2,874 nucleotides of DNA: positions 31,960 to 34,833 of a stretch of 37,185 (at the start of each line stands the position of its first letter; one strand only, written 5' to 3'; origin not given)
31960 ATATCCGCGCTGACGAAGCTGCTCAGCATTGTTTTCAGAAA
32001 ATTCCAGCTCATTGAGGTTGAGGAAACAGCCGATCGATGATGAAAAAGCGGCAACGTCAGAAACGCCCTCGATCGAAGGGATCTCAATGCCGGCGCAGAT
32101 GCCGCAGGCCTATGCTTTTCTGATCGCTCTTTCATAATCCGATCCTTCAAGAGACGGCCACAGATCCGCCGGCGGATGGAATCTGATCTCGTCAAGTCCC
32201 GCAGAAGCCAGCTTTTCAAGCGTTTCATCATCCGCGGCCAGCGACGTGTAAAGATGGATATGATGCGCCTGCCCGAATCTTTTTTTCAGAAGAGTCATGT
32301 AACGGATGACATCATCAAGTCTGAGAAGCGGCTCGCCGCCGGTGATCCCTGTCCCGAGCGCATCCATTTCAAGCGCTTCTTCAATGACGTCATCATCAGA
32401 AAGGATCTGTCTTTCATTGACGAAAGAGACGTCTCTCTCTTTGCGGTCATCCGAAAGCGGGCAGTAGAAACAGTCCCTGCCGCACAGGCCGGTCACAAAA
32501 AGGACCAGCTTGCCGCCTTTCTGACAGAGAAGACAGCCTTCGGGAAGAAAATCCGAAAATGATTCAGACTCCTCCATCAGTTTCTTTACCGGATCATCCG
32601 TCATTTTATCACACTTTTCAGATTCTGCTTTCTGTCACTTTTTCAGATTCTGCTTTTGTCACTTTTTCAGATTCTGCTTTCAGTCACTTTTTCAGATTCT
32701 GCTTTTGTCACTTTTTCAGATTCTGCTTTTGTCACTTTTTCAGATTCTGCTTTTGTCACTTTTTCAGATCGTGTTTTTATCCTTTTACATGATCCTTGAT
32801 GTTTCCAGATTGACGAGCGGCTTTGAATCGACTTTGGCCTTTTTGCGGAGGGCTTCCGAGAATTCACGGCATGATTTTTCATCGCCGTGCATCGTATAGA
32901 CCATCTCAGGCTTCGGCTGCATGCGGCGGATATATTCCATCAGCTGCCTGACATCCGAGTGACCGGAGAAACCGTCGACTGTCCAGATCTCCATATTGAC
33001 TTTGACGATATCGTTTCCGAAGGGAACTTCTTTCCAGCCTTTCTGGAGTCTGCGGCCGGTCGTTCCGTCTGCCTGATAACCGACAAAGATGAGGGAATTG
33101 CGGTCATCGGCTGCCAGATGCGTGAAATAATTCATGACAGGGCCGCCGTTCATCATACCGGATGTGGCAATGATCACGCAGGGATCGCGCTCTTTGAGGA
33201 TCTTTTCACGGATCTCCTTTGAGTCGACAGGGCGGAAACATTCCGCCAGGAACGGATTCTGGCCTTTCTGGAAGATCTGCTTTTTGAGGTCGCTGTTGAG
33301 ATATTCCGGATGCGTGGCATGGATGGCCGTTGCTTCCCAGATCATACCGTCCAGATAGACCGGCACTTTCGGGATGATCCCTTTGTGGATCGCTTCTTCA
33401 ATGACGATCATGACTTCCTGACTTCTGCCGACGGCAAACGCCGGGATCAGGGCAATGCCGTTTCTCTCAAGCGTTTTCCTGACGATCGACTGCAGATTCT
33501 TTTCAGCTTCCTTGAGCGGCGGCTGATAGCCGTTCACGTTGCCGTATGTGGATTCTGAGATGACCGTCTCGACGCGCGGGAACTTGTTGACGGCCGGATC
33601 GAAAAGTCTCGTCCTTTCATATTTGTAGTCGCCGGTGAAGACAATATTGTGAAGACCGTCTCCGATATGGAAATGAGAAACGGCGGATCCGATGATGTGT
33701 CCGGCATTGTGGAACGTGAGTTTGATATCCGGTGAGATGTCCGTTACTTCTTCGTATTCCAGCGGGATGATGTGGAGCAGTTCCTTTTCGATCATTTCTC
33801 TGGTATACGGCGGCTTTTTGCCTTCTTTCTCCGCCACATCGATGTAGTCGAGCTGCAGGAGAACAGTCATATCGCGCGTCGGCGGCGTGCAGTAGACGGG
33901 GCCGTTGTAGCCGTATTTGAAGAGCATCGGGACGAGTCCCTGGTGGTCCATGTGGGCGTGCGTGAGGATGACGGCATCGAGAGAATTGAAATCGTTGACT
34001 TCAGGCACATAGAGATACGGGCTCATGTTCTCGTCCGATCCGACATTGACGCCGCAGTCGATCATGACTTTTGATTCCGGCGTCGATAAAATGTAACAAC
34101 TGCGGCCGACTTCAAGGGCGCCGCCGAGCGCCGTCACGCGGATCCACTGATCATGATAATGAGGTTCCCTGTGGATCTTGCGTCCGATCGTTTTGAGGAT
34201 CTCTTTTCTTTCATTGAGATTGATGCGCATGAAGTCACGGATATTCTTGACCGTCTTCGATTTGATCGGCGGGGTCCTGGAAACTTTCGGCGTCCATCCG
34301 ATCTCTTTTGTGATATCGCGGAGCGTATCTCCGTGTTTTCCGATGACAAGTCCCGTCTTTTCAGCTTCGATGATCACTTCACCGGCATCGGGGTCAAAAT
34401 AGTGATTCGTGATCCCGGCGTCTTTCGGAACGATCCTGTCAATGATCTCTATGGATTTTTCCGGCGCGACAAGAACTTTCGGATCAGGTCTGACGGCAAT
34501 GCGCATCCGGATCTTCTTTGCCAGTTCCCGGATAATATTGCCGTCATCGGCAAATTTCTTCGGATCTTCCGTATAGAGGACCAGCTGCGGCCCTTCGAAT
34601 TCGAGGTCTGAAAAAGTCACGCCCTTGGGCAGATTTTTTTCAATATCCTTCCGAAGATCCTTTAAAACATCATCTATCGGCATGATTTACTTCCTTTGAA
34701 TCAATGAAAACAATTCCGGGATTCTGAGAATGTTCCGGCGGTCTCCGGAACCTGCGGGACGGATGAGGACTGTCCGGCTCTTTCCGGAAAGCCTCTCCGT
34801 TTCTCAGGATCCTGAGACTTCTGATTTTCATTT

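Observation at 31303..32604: One in-frame amber codon splits a radical SAM gene: candidate pyrrolysine or programmed read-through site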

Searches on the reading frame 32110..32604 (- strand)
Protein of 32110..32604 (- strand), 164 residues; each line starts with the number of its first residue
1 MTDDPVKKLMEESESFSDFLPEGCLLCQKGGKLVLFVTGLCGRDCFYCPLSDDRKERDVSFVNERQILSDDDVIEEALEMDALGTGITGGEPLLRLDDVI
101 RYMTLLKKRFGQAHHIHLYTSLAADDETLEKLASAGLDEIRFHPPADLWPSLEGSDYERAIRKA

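Call 12: find_encoding_contigs(protein=window:32110-32604:-, flank=10000, max_places=10)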
Protein window:32110-32604:- (164 aa): 24 contigs read that carry it; 10 places shown.
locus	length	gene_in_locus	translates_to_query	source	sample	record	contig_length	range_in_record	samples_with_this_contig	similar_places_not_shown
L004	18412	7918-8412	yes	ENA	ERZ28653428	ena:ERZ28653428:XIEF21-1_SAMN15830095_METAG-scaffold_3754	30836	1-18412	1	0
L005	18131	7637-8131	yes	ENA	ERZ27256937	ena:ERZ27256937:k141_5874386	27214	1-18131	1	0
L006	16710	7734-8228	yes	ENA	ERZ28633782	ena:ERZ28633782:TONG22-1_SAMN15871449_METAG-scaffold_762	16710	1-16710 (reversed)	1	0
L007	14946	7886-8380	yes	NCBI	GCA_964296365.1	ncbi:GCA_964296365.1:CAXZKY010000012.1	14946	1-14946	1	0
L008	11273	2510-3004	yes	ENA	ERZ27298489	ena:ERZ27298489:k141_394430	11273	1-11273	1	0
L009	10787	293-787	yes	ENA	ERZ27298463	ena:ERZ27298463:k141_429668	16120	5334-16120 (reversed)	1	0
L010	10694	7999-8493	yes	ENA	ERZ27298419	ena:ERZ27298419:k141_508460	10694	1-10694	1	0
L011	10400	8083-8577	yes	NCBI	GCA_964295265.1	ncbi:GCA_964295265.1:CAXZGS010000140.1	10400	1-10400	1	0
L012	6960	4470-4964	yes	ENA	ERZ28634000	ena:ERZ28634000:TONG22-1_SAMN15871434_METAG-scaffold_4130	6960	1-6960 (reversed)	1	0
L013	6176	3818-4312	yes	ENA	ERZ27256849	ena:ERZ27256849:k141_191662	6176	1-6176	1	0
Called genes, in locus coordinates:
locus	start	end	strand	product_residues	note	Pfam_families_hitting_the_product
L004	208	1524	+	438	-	PF02624:YcaO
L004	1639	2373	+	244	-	PF07812:TfuA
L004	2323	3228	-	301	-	PF07934:OGG_N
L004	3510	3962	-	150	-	PF15891:Nuc_deoxyri_tr2, PF05014:Nuc_deoxyrib_tr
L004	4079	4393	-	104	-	-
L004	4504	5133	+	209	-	PF00227:Proteasome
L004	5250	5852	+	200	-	-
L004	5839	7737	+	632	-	PF17214:KH_TffA, PF00753:Lactamase_B, PF16661:Lactamase_B_6, PF23023:Anti-Pycsar_Apyc1 (faint), PF12706:Lactamase_B_2, PF10996:Beta-Casp, PF07521:RMMBL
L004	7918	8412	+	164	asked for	PF04055:Radical_SAM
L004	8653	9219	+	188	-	PF26257:DUF8061 (weak)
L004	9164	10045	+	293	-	PF01255:Prenyltransf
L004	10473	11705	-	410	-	PF12704:MacB_PCD, PF02687:FtsX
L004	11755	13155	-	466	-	PF10633:NPCBM_assoc (faint)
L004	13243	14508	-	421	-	PF02463:SMC_N (weak), PF00005:ABC_tran, PF13304:AAA_21 (faint)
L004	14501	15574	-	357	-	-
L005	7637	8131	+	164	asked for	PF04055:Radical_SAM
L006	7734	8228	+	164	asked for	PF04055:Radical_SAM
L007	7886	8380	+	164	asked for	PF04055:Radical_SAM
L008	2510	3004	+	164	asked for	PF04055:Radical_SAM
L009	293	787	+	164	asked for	PF04055:Radical_SAM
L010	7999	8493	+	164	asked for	PF04055:Radical_SAM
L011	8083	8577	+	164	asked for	PF04055:Radical_SAM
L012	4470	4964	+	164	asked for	PF04055:Radical_SAM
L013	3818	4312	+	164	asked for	PF04055:Radical_SAM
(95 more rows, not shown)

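Call 20: list_cluster_members(proteins=[window:32110-32604:-, window:31303-31869:-, window:32785-34683:-, window:30477-31358:-, P0001])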
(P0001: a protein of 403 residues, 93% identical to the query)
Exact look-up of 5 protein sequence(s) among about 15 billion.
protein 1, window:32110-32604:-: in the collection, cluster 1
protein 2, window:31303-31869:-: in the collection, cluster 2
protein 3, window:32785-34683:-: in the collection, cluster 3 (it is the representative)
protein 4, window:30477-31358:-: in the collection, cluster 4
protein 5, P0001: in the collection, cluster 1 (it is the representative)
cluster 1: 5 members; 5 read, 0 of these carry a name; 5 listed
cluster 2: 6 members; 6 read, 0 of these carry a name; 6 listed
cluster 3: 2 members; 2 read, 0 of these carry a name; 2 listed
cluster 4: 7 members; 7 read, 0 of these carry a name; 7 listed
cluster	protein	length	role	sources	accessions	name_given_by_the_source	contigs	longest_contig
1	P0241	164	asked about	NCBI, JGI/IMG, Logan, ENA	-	-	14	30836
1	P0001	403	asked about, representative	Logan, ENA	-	-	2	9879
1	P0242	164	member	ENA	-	-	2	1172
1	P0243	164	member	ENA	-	-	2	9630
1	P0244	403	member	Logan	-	-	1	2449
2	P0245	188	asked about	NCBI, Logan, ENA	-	-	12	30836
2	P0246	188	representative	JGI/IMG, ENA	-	-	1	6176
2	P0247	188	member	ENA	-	-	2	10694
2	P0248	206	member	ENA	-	-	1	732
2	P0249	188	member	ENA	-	-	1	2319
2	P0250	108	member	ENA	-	-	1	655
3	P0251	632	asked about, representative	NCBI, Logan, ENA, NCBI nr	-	-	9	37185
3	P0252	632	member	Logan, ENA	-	-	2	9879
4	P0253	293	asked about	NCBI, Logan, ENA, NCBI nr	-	-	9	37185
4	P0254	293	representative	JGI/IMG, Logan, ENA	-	-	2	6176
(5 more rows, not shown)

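Call 67: find_encoding_contigs(protein=P0243, flank=3000, max_places=6)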
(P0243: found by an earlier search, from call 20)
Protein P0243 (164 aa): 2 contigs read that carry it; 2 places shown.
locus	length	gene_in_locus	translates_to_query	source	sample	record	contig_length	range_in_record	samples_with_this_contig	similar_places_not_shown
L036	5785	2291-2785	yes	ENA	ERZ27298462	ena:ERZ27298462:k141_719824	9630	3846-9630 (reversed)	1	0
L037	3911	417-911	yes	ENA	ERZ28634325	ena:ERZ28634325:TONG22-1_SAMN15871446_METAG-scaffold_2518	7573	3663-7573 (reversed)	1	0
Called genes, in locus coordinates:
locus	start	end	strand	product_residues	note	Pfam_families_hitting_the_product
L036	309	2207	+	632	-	PF17214:KH_TffA, PF00753:Lactamase_B, PF16661:Lactamase_B_6, PF23023:Anti-Pycsar_Apyc1 (faint), PF12706:Lactamase_B_2, PF10996:Beta-Casp, PF07521:RMMBL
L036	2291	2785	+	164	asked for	PF04055:Radical_SAM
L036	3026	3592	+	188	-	PF26257:DUF8061 (weak)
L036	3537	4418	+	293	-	PF01255:Prenyltransf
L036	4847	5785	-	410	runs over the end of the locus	PF12704:MacB_PCD, PF02687:FtsX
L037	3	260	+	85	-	?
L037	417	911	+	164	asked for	PF04055:Radical_SAM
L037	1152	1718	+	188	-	PF26257:DUF8061 (weak)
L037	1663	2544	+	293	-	PF01255:Prenyltransf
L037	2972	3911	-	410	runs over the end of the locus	PF12704:MacB_PCD, PF02687:FtsX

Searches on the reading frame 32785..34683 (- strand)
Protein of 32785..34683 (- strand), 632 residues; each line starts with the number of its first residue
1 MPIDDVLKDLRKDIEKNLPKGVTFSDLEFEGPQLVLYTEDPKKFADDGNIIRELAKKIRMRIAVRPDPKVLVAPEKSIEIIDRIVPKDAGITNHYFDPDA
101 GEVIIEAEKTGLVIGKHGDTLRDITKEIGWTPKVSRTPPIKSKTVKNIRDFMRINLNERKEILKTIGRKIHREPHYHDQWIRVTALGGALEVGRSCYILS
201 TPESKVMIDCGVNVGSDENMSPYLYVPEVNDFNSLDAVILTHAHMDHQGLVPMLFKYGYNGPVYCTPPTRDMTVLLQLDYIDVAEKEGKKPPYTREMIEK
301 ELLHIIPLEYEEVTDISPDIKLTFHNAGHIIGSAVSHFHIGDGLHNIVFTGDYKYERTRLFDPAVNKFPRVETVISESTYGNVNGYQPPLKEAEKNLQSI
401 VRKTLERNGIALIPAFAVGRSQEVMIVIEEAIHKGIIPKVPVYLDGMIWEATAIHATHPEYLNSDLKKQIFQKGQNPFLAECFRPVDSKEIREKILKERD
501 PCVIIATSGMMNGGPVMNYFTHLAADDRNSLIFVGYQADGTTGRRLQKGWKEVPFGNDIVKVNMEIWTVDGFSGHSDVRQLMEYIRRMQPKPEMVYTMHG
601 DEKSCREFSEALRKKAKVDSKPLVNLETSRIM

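Call 7: search_protein_families(library=pfam, proteins=[window:32785-34683:-], max_evalue=0.01)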
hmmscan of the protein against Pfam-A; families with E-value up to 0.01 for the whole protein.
window:32785-34683:- (632 aa): 8 families
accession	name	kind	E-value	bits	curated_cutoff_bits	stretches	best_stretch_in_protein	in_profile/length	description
PF10996.14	Beta-Casp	-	1.3e-34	119.8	27.7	1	422-546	2-120/120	Beta-Casp domain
PF17214.9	KH_TffA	-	8.9e-28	96.5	22.6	1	4-71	1-68/68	Transcription termination factor FttA, KH domain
PF07521.17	RMMBL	-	1.5e-17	63.8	21.6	1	560-619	2-59/63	Zn-dependent metallo-hydrolase RNA specificity domain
PF16661.11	Lactamase_B_6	-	6.6e-14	52.2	27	1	199-363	2-172/193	Metallo-beta-lactamase superfamily domain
PF00753.33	Lactamase_B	-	1.4e-12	48.4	22.7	1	193-364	5-161/196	Metallo-beta-lactamase superfamily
PF12706.13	Lactamase_B_2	-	2.2e-10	40.9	27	1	206-355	3-145/200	Beta-lactamase superfamily domain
PF07650.23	KH_2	-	0.00087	19.5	22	1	89-129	13-55/78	KH domain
PF00013.35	KH_1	-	0.0024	18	21.5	1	102-127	3-28/66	KH domain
